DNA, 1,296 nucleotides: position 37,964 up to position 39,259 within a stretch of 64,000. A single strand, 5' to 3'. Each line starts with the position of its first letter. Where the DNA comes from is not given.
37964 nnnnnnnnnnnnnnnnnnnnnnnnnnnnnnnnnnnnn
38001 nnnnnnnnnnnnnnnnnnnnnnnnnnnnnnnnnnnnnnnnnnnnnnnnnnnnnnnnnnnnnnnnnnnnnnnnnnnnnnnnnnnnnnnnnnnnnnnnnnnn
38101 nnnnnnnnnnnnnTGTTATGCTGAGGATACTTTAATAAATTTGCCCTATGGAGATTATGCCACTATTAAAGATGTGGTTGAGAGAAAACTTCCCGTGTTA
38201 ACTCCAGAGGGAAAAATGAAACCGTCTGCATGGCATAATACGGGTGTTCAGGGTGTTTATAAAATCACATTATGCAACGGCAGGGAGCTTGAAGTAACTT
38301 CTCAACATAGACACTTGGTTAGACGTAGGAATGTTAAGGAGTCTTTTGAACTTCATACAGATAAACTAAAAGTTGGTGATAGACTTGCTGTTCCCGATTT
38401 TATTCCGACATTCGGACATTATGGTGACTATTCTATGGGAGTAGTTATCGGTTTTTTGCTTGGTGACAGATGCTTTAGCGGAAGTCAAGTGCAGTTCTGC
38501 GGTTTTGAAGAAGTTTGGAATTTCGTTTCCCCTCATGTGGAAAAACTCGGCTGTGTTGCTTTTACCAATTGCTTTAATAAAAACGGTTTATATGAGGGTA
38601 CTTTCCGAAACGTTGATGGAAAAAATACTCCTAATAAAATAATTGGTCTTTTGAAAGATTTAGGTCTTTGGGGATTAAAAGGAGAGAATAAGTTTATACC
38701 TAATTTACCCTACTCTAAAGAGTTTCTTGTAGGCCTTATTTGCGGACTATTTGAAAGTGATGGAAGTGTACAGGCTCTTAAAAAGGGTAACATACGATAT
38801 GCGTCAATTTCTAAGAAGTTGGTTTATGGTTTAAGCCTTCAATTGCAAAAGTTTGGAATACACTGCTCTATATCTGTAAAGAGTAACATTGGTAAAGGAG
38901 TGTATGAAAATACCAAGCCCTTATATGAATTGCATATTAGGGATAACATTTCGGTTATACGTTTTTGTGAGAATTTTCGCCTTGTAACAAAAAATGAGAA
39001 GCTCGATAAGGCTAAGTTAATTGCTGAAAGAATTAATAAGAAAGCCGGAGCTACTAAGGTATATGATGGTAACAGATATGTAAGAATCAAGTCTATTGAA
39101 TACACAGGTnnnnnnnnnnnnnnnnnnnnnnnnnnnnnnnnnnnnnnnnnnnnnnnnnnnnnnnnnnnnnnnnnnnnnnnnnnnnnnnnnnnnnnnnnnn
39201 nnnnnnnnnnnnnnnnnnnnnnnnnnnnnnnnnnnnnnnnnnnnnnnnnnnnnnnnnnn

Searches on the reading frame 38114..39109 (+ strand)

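Call 80: search_protein_families(library=pfam, proteins=[window:38114-39109:+], max_evalue=0.001)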
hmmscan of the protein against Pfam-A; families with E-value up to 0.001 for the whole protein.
window:38114-39109:+ (332 aa): 2 families
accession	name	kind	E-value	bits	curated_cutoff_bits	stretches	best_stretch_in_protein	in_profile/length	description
PF14528.11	LAGLIDADG_3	-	1.1e-12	48.4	22.5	1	204-287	2-80/82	LAGLIDADG-like domain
PF14890.11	Intein_splicing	-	5.5e-08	33.2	35.8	1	39-331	41-129/155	Intein splicing domain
